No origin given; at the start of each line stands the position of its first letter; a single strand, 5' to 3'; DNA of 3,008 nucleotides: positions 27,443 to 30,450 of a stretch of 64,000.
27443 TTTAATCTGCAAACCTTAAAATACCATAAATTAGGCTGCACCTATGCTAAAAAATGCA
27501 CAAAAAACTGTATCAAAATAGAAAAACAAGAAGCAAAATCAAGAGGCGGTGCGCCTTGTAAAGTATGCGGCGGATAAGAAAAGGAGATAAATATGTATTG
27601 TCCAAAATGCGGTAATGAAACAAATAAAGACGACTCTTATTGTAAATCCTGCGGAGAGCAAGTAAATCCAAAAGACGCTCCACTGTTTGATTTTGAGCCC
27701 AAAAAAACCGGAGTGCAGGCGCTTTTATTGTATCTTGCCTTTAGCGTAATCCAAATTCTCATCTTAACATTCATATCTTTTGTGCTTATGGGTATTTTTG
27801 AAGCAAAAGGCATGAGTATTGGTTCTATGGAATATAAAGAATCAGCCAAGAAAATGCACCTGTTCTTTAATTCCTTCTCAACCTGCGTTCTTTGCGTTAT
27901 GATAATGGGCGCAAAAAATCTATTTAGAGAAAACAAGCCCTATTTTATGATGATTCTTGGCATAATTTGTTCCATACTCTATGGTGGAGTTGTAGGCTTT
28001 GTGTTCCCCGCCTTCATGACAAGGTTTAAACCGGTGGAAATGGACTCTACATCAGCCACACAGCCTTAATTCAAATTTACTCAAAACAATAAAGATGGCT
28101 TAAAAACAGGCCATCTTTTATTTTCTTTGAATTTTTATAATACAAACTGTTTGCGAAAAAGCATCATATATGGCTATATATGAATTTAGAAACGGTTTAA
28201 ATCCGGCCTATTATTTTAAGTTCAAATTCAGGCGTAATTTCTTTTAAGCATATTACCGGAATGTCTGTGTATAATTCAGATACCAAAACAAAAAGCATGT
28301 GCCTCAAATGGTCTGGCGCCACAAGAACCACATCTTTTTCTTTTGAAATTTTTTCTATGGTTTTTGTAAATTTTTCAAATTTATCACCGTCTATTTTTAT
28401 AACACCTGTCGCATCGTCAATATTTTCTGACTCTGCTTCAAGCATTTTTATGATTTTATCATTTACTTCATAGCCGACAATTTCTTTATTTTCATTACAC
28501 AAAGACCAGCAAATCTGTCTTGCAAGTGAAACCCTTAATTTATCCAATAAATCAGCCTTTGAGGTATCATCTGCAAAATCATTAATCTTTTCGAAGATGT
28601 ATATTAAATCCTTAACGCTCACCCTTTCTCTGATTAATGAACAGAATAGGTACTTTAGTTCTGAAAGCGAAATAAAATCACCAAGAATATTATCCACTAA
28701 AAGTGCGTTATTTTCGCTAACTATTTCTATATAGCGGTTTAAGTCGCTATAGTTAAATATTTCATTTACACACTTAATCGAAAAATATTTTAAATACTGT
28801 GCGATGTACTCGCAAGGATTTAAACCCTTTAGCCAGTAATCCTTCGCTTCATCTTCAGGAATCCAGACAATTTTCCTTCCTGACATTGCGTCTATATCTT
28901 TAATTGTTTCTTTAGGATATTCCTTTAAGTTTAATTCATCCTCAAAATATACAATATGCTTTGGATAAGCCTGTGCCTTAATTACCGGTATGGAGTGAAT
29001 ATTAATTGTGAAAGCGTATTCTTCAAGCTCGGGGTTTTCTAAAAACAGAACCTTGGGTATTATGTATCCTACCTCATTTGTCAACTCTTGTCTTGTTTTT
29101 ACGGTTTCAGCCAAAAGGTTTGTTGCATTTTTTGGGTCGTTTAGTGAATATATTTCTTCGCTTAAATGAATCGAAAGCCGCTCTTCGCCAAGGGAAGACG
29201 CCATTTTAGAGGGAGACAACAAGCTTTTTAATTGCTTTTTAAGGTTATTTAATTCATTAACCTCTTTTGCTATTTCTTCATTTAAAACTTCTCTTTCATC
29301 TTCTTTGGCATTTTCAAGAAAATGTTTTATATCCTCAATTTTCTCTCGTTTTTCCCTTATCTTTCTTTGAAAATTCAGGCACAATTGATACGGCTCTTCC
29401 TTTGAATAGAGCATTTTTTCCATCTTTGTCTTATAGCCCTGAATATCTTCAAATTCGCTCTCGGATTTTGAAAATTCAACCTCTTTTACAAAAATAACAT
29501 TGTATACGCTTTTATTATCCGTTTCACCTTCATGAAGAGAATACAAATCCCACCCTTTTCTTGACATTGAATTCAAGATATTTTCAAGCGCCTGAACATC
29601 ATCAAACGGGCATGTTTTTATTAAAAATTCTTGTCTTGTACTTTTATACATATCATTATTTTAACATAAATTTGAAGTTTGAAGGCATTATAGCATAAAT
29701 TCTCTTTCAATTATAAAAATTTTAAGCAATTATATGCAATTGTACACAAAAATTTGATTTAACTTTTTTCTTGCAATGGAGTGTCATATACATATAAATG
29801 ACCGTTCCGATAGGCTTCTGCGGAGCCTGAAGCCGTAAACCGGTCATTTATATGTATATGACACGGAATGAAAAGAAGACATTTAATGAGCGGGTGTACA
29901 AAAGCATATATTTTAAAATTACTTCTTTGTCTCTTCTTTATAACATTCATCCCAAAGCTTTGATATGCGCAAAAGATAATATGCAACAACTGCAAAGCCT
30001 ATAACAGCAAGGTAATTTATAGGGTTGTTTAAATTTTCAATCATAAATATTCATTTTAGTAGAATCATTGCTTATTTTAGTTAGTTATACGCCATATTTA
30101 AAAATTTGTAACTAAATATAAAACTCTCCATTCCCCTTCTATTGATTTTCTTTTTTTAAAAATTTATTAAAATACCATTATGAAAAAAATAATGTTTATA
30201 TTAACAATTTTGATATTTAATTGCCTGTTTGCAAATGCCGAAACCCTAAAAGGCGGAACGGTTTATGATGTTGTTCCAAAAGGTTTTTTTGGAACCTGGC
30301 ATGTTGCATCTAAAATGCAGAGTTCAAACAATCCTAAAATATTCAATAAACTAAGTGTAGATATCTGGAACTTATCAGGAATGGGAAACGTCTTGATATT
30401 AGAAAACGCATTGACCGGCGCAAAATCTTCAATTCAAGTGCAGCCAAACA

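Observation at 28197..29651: Orphan soluble FlhA/SctV cytoplasmic-domain protein lacking the membrane export gate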

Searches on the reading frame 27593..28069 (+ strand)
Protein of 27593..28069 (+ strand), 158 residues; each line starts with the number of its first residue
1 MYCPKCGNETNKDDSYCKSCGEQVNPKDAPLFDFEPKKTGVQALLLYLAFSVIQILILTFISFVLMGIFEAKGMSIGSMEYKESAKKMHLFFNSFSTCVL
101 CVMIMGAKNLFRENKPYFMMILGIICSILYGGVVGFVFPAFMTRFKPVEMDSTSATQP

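Call 23: search_protein_families(library=pfam, proteins=[window:27593-28069:+], max_evalue=0.001)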
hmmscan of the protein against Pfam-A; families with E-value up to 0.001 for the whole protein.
window:27593-28069:+ (158 aa): 2 families
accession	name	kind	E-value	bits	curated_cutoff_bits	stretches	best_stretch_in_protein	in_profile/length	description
PF13240.11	Zn_Ribbon_1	-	0.00013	22.1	25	1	2-22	1-21/23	zinc-ribbon domain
PF12773.13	DZR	-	0.00014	22.4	27.3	1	3-25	1-23/45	Double zinc ribbon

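Call 96: search_protein_families(library=padloc, proteins=[window:27593-28069:+], max_evalue=0.01)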
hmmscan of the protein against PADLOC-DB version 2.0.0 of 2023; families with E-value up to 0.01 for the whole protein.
window:27593-28069:+ (158 aa): 0 families

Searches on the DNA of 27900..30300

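Call 81: search_rna_families(source=window, start=27900, end=30300, threshold=evalue, max_evalue=1)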
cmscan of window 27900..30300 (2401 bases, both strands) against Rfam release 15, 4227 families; matches with E-value up to 1: 2.
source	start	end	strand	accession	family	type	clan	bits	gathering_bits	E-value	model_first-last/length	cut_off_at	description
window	28077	28182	-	RF01606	plasmodium_snoR31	Gene; snRNA; snoRNA; HACA-box;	-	27.2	60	0.65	1-145/145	no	small nucleolar RNA snoR31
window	28493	28578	-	RF00361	snoZ119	Gene; snRNA; snoRNA; CD-box;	-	22.4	70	0.63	1-98/98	no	Small nucleolar RNA Z119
